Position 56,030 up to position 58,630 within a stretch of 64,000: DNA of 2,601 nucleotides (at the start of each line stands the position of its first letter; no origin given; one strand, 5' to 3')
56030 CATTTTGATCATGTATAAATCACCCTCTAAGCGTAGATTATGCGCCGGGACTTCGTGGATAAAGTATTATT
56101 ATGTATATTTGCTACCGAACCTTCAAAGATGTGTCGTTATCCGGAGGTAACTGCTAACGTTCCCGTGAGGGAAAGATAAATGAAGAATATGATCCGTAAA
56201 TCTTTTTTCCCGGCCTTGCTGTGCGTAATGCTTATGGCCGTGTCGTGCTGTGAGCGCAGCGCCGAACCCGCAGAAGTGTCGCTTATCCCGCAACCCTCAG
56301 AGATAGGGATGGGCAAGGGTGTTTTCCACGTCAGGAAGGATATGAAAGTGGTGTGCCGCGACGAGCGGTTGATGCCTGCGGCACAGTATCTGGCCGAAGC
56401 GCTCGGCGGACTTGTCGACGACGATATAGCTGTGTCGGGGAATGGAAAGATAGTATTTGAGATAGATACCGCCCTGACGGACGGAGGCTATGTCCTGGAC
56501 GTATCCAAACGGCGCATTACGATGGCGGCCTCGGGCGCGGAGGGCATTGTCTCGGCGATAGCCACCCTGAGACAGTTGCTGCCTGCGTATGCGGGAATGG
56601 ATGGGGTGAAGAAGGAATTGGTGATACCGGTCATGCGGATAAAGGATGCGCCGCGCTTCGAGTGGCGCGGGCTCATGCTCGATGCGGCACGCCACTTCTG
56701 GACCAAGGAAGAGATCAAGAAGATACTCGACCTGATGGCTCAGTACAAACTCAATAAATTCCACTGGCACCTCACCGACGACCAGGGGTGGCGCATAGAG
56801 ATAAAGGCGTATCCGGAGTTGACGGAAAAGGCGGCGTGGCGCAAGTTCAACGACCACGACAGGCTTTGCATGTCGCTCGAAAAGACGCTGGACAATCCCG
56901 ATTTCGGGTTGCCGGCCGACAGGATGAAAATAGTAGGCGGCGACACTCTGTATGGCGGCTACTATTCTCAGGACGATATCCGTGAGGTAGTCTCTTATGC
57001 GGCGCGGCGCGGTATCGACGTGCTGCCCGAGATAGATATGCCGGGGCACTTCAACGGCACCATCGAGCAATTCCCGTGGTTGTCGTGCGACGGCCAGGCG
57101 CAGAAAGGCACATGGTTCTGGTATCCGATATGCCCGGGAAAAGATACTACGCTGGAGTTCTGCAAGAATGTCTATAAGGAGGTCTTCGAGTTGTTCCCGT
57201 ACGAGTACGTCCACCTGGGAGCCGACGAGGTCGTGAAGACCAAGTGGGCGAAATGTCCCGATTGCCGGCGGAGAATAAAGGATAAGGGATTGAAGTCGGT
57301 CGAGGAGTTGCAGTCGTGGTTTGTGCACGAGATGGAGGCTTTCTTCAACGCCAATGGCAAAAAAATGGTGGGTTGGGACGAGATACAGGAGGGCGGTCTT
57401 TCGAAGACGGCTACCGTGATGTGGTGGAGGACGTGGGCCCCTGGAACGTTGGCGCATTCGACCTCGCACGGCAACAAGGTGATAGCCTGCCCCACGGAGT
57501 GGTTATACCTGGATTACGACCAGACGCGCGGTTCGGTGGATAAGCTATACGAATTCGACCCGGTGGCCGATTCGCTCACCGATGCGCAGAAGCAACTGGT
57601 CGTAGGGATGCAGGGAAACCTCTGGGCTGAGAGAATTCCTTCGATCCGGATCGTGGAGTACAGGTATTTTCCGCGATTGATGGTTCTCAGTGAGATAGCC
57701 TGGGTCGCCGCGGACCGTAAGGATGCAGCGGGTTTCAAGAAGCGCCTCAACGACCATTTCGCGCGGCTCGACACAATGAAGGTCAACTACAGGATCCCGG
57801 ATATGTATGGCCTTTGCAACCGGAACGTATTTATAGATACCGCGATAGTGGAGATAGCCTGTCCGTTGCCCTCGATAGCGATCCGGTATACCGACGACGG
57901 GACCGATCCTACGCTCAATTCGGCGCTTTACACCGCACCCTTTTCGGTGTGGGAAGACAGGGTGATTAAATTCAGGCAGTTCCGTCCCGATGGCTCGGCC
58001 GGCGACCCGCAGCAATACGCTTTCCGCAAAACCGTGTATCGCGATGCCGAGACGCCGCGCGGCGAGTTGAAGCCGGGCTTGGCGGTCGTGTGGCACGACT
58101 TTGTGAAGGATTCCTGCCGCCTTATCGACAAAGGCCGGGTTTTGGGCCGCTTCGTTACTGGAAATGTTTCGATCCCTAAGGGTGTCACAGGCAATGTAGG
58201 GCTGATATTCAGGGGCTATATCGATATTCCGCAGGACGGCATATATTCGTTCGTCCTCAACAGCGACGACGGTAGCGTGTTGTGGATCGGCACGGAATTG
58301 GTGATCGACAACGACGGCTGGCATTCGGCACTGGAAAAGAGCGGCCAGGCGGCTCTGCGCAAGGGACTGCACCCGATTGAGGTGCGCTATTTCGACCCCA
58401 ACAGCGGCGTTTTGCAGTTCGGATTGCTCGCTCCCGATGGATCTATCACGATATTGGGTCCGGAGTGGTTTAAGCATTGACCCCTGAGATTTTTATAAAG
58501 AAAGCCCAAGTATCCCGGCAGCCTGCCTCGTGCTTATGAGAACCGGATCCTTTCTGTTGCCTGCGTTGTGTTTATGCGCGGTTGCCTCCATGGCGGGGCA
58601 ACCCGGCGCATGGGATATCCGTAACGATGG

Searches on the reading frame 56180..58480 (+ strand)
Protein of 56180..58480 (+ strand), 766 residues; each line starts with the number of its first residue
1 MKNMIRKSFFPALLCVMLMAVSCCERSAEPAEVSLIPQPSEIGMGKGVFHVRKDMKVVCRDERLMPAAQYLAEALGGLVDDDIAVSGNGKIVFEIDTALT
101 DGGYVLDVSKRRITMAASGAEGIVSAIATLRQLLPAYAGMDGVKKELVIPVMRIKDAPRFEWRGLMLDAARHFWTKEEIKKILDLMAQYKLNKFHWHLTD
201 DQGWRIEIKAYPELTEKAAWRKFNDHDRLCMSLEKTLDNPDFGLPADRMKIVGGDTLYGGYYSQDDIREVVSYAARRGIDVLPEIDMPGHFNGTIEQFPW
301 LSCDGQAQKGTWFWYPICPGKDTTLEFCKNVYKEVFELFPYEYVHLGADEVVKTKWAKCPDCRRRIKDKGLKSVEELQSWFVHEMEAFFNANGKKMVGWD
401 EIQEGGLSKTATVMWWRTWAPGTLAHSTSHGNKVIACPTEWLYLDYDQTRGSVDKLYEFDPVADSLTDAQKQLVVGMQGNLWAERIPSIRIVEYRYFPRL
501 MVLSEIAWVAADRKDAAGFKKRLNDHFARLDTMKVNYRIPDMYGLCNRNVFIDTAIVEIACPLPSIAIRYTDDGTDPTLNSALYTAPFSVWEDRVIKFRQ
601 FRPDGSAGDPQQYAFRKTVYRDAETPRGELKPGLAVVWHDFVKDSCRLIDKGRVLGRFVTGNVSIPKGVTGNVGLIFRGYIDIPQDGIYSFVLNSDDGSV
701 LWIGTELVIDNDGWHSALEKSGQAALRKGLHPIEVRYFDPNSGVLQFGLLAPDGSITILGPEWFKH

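Call 52: search_protein_families(library=pfam, proteins=[window:56180-58480:+], max_evalue=0.00001)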
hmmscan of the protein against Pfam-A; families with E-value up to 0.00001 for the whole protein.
window:56180-58480:+ (766 aa): 5 families
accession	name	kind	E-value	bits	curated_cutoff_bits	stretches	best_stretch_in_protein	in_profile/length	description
PF00728.28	Glyco_hydro_20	-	1.3e-108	363.9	22.3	1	160-509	1-346/348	Glycosyl hydrolase family 20, catalytic domain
PF07691.17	PA14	-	2.6e-17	63.4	24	1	631-755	2-139/147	PA14 domain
PF02838.20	Glyco_hydro_20b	-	1.7e-16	61.5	26.1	1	33-157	2-124/124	Glycosyl hydrolase family 20, domain 2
PF13290.12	CHB_HEX_C_1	-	1.5e-10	41.3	22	1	554-607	9-62/67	Chitobiase/beta-hexosaminidase C-terminal domain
PF13287.12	Fn3_assoc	-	6.9e-09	36.1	23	1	557-606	1-50/59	Fn3 associated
